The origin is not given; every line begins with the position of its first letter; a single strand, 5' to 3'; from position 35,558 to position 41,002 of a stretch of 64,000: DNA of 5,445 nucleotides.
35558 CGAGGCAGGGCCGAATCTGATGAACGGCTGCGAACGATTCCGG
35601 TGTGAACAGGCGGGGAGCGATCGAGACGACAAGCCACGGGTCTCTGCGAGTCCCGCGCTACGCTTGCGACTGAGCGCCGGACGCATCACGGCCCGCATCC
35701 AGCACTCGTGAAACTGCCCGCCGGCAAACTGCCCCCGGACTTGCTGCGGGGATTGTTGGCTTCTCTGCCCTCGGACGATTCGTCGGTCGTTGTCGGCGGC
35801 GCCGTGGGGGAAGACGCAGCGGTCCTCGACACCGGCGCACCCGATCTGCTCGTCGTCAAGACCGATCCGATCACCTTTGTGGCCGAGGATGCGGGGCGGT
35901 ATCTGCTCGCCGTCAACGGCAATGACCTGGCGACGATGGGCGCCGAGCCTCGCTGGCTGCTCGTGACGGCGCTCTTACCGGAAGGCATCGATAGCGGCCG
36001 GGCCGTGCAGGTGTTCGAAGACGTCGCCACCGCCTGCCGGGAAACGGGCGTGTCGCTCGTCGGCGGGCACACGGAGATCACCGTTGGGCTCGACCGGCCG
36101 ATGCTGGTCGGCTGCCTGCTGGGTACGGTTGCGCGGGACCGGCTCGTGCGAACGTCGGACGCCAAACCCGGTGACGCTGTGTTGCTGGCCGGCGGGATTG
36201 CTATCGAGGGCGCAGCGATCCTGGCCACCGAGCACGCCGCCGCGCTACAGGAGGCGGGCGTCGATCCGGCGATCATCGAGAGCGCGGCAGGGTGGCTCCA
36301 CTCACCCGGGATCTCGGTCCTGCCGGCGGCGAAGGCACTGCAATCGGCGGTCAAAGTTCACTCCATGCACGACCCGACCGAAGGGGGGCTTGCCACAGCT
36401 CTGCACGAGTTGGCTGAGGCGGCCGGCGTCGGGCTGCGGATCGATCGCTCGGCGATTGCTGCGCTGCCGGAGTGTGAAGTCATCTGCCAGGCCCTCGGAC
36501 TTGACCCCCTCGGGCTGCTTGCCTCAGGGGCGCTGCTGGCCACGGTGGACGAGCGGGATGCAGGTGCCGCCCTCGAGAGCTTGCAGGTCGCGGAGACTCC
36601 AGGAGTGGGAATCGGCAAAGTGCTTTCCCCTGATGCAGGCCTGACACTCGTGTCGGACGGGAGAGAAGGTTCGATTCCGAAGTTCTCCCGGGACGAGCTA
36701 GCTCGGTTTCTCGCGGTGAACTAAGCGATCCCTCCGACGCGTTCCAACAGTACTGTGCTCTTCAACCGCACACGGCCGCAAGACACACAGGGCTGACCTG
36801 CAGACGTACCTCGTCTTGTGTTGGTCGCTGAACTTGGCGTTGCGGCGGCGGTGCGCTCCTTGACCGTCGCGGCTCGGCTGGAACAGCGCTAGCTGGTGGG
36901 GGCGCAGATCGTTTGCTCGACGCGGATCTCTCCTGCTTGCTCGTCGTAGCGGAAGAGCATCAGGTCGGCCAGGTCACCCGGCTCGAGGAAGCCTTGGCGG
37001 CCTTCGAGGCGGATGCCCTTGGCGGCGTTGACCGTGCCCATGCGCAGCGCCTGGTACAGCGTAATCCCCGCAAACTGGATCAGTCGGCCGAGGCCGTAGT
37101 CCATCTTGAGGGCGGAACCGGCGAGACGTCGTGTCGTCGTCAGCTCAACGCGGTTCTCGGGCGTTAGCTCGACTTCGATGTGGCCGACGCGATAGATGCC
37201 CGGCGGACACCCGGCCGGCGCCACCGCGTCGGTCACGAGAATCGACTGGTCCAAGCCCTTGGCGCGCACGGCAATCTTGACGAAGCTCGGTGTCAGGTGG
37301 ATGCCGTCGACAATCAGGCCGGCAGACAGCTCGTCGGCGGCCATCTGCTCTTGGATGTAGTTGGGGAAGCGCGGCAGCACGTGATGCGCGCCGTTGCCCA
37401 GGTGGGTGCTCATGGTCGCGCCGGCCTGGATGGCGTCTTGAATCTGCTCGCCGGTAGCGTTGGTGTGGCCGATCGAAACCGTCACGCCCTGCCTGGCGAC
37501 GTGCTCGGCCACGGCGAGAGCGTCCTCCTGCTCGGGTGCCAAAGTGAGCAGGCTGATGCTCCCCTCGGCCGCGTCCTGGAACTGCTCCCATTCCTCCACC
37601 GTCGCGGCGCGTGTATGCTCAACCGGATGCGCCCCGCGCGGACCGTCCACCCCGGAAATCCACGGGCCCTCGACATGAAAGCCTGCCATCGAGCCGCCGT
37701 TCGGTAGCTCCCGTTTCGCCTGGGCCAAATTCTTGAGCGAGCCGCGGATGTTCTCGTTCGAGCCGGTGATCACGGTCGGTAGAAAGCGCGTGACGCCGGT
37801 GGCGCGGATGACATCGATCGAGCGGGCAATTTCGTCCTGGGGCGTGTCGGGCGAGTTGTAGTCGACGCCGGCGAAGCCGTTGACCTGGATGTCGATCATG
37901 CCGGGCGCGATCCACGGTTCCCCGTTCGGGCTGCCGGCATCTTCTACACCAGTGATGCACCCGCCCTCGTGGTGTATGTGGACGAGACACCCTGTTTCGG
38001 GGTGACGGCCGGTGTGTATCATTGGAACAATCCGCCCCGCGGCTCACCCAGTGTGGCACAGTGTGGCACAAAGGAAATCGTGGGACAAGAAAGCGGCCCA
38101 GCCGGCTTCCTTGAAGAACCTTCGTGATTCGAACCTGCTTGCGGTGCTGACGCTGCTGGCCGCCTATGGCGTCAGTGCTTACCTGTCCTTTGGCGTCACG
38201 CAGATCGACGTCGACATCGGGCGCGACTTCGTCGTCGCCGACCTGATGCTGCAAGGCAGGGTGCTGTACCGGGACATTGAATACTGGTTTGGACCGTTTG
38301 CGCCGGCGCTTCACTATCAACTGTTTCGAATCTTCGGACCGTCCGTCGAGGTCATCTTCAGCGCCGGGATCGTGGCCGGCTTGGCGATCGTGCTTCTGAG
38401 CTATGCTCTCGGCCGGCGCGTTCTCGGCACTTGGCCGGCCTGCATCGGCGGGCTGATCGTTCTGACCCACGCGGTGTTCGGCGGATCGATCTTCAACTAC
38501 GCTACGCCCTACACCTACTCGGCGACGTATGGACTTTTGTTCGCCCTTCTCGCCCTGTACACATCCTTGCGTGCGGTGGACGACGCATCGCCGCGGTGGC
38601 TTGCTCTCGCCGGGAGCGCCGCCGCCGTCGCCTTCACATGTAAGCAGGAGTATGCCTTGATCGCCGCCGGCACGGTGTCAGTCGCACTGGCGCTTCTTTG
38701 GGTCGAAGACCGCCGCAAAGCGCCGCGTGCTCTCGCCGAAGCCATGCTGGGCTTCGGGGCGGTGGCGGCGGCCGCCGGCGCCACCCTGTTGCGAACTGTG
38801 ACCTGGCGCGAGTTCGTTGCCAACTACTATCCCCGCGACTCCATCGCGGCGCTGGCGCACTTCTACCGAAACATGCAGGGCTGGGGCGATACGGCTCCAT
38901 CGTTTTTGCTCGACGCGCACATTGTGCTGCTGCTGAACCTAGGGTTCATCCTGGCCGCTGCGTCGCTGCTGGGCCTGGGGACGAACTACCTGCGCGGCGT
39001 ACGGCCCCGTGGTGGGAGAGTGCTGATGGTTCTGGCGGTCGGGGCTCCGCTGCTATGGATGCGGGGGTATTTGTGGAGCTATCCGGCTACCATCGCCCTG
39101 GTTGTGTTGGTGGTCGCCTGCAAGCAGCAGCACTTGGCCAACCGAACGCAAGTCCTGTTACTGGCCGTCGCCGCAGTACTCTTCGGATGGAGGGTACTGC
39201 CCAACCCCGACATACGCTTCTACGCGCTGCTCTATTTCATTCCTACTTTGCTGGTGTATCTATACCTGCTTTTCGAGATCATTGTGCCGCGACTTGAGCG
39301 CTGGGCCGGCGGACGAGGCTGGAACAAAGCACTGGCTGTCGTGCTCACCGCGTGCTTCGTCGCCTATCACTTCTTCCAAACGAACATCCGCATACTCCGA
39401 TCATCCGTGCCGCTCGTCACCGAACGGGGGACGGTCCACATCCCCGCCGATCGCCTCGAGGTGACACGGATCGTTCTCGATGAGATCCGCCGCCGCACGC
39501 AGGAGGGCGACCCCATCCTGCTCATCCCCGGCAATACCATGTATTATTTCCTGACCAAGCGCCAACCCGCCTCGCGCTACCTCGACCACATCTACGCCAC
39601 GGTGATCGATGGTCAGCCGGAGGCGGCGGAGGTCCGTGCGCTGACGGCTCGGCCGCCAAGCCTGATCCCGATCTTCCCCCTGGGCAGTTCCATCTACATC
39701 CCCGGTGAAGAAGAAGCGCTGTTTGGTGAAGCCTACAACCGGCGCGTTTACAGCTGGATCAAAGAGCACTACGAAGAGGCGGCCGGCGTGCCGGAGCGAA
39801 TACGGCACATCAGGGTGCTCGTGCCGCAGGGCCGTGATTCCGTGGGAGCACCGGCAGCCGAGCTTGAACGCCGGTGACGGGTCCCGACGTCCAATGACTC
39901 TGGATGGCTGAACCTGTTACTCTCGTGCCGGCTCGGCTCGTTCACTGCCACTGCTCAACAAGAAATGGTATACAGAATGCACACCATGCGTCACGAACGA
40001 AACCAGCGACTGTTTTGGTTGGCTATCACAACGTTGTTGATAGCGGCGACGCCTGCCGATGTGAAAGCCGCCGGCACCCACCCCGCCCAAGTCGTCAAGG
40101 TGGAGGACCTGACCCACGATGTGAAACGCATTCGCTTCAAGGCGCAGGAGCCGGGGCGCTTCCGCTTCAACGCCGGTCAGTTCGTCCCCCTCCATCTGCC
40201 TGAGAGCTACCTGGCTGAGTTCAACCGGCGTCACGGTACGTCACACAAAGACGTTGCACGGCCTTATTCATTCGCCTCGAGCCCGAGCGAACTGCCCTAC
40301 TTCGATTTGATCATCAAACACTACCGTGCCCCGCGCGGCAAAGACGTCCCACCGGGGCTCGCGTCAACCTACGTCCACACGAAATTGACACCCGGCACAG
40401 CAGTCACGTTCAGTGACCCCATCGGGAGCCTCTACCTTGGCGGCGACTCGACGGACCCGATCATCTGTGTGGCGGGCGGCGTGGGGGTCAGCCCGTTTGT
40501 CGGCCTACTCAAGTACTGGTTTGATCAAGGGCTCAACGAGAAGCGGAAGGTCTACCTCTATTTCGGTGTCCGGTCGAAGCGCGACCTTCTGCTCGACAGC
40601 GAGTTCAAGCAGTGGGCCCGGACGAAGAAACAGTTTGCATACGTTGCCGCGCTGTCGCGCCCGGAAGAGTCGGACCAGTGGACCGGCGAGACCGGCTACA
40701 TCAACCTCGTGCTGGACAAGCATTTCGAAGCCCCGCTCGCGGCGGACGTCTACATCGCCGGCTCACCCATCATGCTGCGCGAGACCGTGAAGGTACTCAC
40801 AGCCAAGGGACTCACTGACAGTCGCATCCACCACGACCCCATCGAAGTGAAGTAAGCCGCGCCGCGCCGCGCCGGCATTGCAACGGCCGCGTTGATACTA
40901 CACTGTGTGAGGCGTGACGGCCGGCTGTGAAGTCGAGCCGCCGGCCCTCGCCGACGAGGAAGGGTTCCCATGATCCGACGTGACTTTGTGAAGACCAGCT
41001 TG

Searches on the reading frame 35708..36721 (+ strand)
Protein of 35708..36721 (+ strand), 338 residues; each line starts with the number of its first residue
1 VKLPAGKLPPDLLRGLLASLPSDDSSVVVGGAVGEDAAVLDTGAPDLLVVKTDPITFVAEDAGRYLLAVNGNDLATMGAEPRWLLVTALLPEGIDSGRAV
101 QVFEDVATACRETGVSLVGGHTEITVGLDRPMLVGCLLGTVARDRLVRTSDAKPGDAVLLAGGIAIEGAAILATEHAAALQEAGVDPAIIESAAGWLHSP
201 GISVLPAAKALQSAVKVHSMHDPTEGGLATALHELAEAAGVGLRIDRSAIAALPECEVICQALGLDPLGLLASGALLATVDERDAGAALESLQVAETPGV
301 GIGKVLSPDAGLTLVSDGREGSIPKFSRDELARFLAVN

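Call 78: search_protein_families(library=ncbifam, proteins=[window:35708-36721:+], max_evalue=1e-10)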
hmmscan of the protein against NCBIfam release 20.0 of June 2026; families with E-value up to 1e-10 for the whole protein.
window:35708-36721:+ (338 aa): 8 families
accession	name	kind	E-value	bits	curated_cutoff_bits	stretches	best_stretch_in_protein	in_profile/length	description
TIGR02124.1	hypE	equivalog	1.1e-35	123.3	251.6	1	34-296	33-289/332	hydrogenase expression/formation protein HypE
TIGR01379.1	thiL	equivalog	1.2e-24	86.9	184.15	1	32-320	22-308/320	thiamine-phosphate kinase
TIGR00476.1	selD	equivalog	1.6e-22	80.1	125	1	6-261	13-262/311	selenide, water dikinase SelD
NF002098.0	PRK00943.1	equivalog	3.1e-15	55.9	299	1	7-259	20-264/347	selenide, water dikinase SelD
NF004353.0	PRK05731.2-2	equivalog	4.7e-15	55.5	301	1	35-274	20-250/311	thiamine-phosphate kinase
NF004351.0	PRK05731.1-4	equivalog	1.2e-14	54.2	324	1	26-283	32-284/321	thiamine-phosphate kinase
NF010705.0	PRK14105.1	equivalog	3.6e-13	49.1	291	1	5-317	18-338/345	selenide, water dikinase SelD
TIGR04049.1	AIR_rel_sll0787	hypoth_equivalog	5.1e-12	45.5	321.3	1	31-252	40-243/318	sll0787 family AIR synthase-like protein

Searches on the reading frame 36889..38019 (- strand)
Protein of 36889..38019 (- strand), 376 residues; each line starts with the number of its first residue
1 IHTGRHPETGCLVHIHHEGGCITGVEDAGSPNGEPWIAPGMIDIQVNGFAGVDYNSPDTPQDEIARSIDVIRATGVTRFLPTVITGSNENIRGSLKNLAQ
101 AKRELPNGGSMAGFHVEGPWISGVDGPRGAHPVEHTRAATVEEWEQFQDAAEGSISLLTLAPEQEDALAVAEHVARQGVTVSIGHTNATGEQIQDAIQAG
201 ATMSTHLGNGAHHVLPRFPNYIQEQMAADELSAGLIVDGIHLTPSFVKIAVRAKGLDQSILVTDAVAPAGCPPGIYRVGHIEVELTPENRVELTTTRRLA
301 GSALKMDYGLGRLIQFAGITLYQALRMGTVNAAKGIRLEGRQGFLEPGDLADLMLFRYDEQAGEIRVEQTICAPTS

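Call 78: search_protein_families(library=ncbifam, proteins=[window:36889-38019:-], max_evalue=1e-10)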
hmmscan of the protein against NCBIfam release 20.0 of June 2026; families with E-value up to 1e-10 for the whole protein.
window:36889-38019:- (376 aa): 2 families
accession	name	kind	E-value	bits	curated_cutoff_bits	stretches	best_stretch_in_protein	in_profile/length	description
TIGR00221.1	nagA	equivalog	2.5e-70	237.4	225.65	1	36-361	53-371/380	N-acetylglucosamine-6-phosphate deacetylase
NF008371.0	PRK11170.1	equivalog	4.2e-54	183.9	483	1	36-359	50-366/382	N-acetylglucosamine-6-phosphate deacetylase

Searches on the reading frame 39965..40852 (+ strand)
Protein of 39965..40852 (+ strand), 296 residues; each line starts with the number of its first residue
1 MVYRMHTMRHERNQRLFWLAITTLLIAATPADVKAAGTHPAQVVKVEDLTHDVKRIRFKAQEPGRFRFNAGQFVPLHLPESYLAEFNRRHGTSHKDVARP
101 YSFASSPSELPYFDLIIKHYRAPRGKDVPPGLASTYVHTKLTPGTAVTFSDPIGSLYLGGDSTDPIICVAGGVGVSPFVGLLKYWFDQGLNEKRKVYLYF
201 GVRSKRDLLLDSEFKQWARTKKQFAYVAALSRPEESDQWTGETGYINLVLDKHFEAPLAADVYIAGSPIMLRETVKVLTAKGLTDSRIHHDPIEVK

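Call 78: search_protein_families(library=ncbifam, proteins=[window:39965-40852:+], max_evalue=1e-10)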
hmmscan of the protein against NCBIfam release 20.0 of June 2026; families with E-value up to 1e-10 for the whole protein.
window:39965-40852:+ (296 aa): 11 families
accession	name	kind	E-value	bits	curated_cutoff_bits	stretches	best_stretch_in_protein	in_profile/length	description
TIGR01941.1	nqrF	equivalog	1.4e-29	103.2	295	1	92-291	200-401/405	NADH:ubiquinone reductase (Na(+)-transporting) subunit F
NF008822.0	PRK11872.1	equivalog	1.4e-27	96.6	402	1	40-290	108-332/341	anthranilate 1,2-dioxygenase electron transfer component AntC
NF040810.1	BenC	equivalog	6.9e-26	91.2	430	1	36-291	102-328/333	benzoate 1,2-dioxygenase electron transfer component BenC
NF005963.0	PRK08051.1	equivalog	2e-23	82.9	230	1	41-291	6-228/233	NAD(P)H-flavin reductase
NF058606.1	GlBtMonoRdsGbcB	equivalog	3.5e-23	82.1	500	1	34-291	9-245/362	glycine betaine monooxygenase reductase subunit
NF045803.1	MethMoxFADbindMmoC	equivalog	2.8e-22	79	500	1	38-289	106-336/343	aromatic/alkene monooxygenase hydroxylase FAD-binding subunit MmoC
NF052252.1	flav_redu_LuxG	exception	7.8e-20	71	340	1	42-280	4-215/232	flavin mononucleotide reductase LuxG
NF009805.0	PRK13289.1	equivalog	9.6e-20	70.9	432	1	67-291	184-390/399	NO-inducible flavohemoprotein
NF006220.0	PRK08345.1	subfamily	2.6e-14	53.1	395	1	38-289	10-247/294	cytochrome-c3 hydrogenase subunit gamma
TIGR02911.1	sulfite_red_B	equivalog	1.7e-12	47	288.6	1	163-288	99-219/261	anaerobic sulfite reductase subunit AsrB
TIGR02160.1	PA_CoA_Oxy5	hypoth_equivalog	6.1e-11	41.7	420.8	0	39-291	2-239/352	1,2-phenylacetyl-CoA epoxidase subunit PaaE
